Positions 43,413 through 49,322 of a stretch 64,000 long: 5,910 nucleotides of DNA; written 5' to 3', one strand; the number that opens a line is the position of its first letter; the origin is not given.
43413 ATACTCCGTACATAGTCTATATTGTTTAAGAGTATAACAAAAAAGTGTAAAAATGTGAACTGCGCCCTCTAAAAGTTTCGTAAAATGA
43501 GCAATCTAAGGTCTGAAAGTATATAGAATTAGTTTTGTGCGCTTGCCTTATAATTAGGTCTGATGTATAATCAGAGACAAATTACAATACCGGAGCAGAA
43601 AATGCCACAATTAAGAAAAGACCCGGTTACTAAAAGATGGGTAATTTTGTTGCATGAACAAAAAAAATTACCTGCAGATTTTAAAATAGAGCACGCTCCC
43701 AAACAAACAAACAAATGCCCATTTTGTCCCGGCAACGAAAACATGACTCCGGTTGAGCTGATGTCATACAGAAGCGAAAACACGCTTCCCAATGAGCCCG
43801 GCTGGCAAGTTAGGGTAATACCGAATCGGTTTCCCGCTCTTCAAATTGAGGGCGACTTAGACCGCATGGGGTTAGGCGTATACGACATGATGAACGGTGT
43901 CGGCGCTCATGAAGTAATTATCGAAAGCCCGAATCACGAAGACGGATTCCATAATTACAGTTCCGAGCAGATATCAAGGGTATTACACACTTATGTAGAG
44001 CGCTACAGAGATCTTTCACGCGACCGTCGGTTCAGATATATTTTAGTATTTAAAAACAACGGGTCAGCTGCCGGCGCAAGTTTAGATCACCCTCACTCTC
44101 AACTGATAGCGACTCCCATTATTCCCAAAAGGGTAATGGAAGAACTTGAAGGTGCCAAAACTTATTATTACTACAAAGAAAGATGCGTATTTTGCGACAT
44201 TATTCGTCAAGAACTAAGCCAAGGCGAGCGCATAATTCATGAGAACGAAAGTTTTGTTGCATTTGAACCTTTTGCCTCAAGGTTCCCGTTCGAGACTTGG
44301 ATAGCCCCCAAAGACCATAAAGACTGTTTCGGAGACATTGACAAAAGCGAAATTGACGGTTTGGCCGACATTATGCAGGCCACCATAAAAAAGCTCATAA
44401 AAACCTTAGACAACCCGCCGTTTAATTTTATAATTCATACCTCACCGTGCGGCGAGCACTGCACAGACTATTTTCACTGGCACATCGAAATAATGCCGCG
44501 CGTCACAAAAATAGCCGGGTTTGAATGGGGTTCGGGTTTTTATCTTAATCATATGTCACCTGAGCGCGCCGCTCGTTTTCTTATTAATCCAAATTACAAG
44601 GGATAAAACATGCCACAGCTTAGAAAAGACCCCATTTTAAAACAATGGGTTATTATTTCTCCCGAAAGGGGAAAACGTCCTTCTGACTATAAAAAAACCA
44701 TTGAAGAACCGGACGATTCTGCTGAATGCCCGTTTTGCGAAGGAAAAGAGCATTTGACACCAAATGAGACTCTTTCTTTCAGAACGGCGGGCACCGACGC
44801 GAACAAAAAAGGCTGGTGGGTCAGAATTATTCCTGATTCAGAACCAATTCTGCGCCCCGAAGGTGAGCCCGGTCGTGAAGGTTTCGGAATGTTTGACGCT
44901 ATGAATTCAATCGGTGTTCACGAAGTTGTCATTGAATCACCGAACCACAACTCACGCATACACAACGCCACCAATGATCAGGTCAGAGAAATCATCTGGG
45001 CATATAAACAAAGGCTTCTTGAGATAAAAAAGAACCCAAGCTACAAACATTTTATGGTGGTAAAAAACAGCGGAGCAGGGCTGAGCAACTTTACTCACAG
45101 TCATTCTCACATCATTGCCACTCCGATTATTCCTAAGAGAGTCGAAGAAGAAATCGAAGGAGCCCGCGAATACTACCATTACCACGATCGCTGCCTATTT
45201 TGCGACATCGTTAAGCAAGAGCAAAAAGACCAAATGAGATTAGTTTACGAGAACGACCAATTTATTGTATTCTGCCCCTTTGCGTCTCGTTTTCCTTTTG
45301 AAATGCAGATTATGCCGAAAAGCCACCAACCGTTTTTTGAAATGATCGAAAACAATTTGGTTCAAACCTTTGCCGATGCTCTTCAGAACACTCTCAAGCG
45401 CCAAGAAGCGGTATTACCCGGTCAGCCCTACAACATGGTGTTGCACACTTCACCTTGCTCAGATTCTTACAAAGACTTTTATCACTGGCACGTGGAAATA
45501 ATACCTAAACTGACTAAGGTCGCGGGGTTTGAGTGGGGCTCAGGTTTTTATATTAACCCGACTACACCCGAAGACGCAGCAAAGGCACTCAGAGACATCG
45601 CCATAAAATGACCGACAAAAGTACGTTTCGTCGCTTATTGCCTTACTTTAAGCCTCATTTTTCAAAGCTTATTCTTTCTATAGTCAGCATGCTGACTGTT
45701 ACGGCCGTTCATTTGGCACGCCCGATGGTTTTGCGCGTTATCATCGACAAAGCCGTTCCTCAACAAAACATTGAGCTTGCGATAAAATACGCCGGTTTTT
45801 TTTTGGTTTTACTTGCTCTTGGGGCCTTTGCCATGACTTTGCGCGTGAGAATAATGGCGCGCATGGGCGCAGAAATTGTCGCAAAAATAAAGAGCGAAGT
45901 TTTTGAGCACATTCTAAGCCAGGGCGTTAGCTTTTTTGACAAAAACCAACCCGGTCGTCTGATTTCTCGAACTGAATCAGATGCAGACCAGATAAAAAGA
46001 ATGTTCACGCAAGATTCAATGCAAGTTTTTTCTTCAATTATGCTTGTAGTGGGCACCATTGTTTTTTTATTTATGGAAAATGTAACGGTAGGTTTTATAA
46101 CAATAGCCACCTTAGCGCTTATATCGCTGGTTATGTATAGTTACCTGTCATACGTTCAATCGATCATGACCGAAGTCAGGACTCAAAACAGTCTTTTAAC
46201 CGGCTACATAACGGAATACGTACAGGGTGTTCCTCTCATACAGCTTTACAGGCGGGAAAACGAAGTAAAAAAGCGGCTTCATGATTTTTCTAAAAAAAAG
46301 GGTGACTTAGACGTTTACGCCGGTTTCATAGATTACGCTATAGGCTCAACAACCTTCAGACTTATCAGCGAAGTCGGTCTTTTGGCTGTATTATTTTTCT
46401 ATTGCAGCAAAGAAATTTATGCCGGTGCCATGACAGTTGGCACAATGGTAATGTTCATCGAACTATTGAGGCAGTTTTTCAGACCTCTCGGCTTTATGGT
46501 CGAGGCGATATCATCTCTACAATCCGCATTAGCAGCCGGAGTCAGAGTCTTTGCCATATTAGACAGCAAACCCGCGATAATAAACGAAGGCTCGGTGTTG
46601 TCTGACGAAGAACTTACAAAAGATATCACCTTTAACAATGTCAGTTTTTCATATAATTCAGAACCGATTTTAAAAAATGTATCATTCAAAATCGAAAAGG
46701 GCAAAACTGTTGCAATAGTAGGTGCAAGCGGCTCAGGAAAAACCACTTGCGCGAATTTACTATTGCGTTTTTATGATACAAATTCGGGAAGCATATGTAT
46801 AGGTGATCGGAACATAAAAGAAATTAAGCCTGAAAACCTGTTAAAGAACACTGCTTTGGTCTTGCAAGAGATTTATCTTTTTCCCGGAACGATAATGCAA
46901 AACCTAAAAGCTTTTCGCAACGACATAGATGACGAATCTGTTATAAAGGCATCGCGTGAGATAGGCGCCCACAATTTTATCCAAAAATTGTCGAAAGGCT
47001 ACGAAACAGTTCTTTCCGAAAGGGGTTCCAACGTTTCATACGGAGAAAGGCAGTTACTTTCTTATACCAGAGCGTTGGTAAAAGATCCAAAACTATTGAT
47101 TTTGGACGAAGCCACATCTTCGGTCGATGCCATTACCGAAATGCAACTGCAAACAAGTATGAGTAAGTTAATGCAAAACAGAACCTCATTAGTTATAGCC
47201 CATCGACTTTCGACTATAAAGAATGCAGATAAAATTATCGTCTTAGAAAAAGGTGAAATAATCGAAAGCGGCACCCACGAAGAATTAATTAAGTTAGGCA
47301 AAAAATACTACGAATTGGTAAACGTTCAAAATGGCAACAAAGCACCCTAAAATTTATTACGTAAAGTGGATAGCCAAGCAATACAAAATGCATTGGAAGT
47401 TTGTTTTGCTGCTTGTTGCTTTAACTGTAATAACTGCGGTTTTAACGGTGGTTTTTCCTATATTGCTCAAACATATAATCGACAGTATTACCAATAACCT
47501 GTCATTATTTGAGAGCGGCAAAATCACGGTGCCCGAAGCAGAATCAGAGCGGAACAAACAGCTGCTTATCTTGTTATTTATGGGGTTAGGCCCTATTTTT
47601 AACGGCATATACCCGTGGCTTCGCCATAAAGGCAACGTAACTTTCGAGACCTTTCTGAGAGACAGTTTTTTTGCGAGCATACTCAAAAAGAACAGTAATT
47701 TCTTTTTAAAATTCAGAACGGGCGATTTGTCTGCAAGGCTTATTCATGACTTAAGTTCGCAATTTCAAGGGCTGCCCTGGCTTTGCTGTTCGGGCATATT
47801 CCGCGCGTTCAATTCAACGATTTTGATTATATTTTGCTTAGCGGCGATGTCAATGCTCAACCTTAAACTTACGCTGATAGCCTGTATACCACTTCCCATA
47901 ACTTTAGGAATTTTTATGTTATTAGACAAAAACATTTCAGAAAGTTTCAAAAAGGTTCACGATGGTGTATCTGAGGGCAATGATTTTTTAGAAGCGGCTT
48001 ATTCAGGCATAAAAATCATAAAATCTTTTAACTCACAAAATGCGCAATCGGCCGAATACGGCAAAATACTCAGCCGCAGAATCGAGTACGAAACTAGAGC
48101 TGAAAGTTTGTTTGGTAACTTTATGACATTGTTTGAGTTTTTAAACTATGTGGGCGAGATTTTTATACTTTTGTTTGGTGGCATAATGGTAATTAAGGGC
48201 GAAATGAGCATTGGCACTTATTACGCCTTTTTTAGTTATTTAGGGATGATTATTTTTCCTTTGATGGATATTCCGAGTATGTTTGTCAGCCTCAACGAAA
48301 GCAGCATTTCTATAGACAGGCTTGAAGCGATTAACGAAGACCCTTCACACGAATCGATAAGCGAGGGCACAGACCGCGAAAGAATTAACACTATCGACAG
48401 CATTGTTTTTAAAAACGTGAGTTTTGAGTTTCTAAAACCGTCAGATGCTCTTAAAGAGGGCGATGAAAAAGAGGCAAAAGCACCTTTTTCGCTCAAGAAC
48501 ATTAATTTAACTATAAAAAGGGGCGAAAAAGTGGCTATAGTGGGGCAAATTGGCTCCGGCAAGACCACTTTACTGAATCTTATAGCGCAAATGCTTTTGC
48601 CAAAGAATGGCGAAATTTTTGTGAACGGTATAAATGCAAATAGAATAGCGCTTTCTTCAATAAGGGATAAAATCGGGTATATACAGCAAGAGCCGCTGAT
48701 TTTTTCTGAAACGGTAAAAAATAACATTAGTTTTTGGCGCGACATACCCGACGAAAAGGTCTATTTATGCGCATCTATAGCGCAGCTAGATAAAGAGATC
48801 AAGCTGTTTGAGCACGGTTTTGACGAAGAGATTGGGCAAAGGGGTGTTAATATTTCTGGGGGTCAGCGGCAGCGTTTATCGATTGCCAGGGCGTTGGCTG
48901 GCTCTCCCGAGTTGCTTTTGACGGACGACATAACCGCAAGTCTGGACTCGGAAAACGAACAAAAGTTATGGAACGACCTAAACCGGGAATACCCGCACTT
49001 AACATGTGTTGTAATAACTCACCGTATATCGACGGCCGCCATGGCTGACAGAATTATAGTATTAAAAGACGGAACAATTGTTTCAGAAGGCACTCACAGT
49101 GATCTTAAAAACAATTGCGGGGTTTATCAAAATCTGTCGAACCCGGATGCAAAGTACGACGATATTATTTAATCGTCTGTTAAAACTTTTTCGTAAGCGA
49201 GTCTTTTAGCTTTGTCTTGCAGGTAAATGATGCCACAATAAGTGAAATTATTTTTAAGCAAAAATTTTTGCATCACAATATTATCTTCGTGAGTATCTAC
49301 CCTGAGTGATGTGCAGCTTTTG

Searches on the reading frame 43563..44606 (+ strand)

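Call 17: search_protein_families(library=pfam, proteins=[window:43563-44606:+], max_evalue=0.001)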
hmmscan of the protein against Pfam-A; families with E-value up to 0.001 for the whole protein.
window:43563-44606:+ (347 aa): 6 families
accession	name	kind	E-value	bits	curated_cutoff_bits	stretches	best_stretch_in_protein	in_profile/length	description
PF01087.27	GalP_UDP_transf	-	1.1e-17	65.5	22.1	1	13-188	10-184/184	Galactose-1-phosphate uridyl transferase, N-terminal domain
PF16268.10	DUF4921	-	4.4e-16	59.3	28.5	1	134-335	192-388/425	Domain of unknown function (DUF4921)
PF16285.10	DUF4931_N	-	6.3e-14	52.6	24.1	1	116-183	53-120/124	Domain of unknown function (DUF4931) N-terminal domain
PF02744.22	GalP_UDP_tr_C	-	3.3e-09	37.1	29.2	1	199-310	6-119/165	Galactose-1-phosphate uridyl transferase, C-terminal domain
PF11969.13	DcpS_C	-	2.1e-05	25.4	24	1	207-308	1-99/114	Scavenger mRNA decapping enzyme C-term binding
PF01230.28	HIT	-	3.4e-05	24.8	21.5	0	222-308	6-92/98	HIT domain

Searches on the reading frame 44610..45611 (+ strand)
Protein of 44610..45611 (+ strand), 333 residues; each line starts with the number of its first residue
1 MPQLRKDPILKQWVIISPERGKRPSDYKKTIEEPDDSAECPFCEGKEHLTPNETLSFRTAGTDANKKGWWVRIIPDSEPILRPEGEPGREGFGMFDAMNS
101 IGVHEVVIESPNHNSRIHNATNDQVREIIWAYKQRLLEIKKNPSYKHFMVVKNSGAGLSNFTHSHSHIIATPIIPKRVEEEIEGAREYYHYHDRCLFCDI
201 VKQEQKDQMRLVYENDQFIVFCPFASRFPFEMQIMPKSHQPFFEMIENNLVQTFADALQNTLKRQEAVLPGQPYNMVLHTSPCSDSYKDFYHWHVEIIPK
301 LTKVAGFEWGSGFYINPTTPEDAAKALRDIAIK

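Call 17: search_protein_families(library=pfam, proteins=[window:44610-45611:+], max_evalue=0.001)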
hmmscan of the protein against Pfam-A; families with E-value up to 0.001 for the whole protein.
window:44610-45611:+ (333 aa): 5 families
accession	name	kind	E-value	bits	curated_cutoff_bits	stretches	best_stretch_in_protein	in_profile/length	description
PF02744.22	GalP_UDP_tr_C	-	1.9e-10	41.1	29.2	1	185-297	5-119/165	Galactose-1-phosphate uridyl transferase, C-terminal domain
PF01087.27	GalP_UDP_transf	-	3.3e-10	41.1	22.1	1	3-175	13-184/184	Galactose-1-phosphate uridyl transferase, N-terminal domain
PF16268.10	DUF4921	-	1.1e-07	31.7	28.5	1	156-323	234-389/425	Domain of unknown function (DUF4921)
PF16285.10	DUF4931_N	-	0.00014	22.3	24.1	0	104-168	53-118/124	Domain of unknown function (DUF4931) N-terminal domain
PF01230.28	HIT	-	0.00018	22.6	21.5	0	209-300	6-95/98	HIT domain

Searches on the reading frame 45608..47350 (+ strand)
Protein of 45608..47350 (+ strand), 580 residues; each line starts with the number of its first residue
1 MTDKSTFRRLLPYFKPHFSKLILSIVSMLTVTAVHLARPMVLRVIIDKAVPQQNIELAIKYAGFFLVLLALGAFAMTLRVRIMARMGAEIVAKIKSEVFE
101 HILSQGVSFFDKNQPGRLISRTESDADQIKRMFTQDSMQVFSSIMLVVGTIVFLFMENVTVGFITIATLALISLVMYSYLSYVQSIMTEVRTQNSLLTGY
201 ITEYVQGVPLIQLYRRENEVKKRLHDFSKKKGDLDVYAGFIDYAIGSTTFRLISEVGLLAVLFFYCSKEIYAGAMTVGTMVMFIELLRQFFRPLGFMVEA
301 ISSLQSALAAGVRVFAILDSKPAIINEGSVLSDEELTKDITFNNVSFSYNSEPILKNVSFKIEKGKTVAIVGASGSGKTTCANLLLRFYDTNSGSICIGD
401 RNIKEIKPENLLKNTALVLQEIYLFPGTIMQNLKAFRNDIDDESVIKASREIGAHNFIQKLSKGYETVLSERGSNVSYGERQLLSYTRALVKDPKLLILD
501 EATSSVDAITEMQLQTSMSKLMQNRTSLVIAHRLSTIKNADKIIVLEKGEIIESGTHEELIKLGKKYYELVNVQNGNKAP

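Call 17: search_protein_families(library=pfam, proteins=[window:45608-47350:+], max_evalue=0.001)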
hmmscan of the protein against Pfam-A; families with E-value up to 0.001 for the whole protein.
window:45608-47350:+ (580 aa): 5 families
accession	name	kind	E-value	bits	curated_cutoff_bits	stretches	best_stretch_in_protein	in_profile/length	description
PF00664.28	ABC_membrane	-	1.9e-39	136.4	28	1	21-294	1-274/274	ABC transporter transmembrane region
PF00005.33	ABC_tran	-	1.5e-27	97.3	25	1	355-504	1-137/137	ABC transporter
PF13401.12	AAA_22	-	2.9e-05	24.8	27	1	367-504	7-95/130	AAA domain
PF20720.3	nSTAND3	-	0.0002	21.6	27.2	1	354-406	6-57/155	Novel STAND NTPase 3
PF00270.35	DEAD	-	0.00039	20.6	26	0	361-525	10-151/167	DEAD/DEAH box helicase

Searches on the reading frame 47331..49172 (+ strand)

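Call 17: search_protein_families(library=pfam, proteins=[window:47331-49172:+], max_evalue=0.001)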
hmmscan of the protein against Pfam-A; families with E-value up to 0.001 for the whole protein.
window:47331-49172:+ (613 aa): 4 families
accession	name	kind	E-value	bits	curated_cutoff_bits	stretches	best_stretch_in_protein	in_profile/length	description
PF00005.33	ABC_tran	-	3.8e-30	105.7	25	1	388-536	1-137/137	ABC transporter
PF00664.28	ABC_membrane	-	9.8e-27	94.7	28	1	26-311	2-274/274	ABC transporter transmembrane region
PF02463.25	SMC_N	-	7.6e-06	25.9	40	0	495-577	135-210/220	RecF/RecN/SMC N terminal domain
PF13555.12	AAA_29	-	9.1e-05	22.6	27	1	393-432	17-55/61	P-loop containing region of AAA domain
